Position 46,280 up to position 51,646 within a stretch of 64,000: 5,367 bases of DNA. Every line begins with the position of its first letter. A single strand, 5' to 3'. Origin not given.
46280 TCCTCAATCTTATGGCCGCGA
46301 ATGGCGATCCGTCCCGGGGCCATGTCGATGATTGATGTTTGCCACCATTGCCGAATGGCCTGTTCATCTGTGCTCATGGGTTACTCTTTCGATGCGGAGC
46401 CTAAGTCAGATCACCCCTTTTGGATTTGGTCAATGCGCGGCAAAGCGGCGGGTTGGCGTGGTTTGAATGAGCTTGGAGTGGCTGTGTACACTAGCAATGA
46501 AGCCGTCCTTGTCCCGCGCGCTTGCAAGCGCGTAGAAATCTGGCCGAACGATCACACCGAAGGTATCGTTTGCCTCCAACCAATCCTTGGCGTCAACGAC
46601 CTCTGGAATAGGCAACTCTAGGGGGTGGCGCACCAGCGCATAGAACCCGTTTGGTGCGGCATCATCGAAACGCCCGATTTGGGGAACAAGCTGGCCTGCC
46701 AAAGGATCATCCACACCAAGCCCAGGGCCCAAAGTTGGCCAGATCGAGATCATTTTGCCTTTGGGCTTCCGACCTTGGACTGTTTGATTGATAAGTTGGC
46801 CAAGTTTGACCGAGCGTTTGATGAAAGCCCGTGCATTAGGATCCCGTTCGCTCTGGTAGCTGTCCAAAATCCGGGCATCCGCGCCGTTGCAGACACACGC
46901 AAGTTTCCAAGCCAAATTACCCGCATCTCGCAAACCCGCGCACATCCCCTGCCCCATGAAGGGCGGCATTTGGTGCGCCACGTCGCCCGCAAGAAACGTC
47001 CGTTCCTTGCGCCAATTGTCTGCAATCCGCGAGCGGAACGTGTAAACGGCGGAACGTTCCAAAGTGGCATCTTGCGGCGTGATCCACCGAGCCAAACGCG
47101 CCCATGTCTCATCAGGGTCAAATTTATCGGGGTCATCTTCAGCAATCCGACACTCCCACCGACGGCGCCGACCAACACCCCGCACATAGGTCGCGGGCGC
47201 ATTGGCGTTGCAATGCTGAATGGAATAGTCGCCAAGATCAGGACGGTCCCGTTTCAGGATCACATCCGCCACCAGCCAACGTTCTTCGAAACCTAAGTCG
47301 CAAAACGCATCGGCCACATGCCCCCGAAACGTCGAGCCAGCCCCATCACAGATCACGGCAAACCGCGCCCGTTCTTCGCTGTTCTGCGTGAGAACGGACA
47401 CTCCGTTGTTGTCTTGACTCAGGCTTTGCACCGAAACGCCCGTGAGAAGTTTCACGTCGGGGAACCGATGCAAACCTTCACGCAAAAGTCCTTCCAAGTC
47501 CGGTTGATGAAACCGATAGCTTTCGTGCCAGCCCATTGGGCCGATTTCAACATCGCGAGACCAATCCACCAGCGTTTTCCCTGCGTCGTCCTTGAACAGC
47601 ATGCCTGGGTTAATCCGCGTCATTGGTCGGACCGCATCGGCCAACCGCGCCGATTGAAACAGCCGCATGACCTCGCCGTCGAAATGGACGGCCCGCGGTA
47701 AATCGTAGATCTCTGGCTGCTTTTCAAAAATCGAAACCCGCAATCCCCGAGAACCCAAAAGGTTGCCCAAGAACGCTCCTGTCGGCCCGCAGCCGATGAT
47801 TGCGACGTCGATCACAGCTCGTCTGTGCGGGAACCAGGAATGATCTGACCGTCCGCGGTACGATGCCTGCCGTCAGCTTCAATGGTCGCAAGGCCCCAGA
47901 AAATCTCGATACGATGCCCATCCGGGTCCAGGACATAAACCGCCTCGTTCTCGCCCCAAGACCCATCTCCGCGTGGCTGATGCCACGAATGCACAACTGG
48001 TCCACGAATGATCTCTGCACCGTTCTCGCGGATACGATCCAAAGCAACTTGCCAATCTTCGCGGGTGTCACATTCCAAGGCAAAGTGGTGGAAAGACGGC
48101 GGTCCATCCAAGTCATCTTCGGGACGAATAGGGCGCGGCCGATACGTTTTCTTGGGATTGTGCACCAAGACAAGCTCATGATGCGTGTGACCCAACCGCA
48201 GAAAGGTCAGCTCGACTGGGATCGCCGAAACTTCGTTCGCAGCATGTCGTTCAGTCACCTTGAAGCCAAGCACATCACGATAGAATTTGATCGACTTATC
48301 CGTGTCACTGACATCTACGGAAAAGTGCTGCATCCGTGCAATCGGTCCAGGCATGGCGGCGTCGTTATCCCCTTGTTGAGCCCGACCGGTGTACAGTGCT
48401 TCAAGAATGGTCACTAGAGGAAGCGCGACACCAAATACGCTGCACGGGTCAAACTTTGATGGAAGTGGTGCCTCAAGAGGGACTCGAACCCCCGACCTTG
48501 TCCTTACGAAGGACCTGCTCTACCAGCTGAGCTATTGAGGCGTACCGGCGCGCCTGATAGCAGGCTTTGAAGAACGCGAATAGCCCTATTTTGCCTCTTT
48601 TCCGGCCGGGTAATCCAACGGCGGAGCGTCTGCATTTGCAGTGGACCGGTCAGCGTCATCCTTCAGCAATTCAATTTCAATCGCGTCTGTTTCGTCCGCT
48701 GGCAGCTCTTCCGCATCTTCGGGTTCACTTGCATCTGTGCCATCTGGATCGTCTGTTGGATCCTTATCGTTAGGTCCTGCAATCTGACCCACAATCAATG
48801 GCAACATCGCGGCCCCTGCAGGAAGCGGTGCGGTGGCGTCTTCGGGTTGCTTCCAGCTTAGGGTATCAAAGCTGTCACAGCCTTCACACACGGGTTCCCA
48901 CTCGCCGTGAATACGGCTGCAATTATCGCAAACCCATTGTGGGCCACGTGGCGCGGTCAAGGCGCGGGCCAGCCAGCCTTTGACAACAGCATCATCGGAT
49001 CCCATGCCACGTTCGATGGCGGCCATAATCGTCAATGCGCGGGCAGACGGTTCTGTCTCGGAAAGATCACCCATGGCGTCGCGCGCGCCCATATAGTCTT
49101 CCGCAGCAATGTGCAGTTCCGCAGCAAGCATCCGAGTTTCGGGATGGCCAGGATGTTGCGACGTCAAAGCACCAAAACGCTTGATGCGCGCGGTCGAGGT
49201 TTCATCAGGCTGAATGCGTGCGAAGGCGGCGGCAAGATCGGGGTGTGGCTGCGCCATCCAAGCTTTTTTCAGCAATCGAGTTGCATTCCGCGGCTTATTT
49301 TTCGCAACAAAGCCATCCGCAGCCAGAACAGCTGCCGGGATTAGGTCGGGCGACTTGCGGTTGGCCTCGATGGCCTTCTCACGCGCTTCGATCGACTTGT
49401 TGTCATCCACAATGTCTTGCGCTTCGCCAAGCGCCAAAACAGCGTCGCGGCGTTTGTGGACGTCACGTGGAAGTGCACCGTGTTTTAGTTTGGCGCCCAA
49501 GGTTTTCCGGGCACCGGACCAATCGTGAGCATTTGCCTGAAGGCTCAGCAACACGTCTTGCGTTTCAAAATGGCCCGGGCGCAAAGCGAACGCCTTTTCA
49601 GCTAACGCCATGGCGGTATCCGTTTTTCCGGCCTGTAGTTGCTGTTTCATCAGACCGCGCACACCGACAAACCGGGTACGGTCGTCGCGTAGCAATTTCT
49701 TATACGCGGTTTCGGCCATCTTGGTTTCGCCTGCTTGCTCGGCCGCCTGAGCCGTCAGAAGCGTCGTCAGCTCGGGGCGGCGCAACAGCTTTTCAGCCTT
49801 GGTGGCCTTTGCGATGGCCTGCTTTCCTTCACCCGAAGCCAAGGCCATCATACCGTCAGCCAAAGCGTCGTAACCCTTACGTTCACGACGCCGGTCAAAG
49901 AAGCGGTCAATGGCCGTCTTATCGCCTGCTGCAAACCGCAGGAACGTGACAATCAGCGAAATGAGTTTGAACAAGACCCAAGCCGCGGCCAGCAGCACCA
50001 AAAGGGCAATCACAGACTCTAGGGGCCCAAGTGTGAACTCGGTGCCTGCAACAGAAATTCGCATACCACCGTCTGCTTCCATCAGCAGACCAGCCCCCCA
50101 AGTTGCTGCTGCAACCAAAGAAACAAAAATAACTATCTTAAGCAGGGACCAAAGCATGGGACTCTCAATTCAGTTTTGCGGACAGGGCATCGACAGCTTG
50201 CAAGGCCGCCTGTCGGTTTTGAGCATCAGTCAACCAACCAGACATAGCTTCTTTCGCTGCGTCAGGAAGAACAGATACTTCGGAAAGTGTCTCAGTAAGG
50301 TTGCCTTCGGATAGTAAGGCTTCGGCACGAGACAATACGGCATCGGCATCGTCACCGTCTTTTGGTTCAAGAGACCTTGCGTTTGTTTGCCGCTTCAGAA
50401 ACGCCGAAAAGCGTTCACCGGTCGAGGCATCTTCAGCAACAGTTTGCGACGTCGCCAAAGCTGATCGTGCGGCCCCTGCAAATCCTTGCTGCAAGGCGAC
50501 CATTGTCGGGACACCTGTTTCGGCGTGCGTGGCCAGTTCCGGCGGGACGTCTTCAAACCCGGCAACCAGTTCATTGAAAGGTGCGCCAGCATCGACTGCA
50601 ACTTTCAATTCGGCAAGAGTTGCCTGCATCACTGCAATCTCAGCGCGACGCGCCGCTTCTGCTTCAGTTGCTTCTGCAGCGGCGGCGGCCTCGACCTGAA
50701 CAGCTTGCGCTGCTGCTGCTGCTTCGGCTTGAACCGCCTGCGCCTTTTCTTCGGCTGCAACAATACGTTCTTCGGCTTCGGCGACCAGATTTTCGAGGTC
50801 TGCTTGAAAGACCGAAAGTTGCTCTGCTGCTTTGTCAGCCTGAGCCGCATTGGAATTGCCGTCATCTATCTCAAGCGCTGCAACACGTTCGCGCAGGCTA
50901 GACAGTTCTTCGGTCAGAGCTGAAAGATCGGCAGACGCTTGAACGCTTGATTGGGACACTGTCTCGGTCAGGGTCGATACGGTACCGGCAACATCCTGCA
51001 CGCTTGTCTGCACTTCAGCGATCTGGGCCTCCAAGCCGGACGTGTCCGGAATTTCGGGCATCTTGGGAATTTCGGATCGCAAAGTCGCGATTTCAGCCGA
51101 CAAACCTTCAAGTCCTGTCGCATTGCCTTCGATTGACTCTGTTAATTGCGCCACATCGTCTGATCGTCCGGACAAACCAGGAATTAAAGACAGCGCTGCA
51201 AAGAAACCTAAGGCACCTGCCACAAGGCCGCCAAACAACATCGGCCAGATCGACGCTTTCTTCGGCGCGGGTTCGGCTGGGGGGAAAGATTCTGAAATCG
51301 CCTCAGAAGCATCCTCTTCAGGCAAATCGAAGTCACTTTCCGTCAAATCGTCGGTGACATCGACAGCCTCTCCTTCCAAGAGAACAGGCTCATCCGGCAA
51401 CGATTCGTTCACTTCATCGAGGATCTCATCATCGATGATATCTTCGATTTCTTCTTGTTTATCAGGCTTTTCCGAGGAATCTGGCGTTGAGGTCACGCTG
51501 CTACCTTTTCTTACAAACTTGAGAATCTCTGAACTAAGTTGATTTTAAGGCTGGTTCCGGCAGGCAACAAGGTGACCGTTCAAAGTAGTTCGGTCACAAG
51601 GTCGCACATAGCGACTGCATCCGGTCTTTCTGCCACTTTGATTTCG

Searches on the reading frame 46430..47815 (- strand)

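Call 11: search_protein_families(library=pfam, proteins=[window:46430-47815:-], max_evalue=0.00001)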
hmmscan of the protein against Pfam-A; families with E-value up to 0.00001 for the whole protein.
window:46430-47815:- (461 aa): 1 family
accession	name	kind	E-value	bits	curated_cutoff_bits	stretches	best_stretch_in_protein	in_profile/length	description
PF01494.25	FAD_binding_3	-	1.2e-53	183.1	22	1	2-334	2-348/349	FAD binding domain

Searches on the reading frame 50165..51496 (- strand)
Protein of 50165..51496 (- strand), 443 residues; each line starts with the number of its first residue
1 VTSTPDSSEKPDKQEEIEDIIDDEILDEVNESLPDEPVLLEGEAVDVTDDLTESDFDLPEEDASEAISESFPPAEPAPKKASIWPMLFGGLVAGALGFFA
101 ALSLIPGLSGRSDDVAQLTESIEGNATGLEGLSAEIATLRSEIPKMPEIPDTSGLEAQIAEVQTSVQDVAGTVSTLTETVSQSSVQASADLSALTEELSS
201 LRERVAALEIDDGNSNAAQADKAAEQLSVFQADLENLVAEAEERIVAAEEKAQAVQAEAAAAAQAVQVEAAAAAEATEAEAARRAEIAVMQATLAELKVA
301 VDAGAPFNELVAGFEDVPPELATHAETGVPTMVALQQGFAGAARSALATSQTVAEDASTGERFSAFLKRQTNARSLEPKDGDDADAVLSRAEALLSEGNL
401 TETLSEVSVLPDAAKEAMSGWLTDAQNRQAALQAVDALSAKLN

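Call 11: search_protein_families(library=pfam, proteins=[window:50165-51496:-], max_evalue=0.00001)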
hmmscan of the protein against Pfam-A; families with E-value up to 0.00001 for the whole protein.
window:50165-51496:- (443 aa): 1 family
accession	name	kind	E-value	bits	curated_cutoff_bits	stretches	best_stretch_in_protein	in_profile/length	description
PF09731.14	Mitofilin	-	6.3e-10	39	27.4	1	326-441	495-612/614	Mitochondrial inner membrane protein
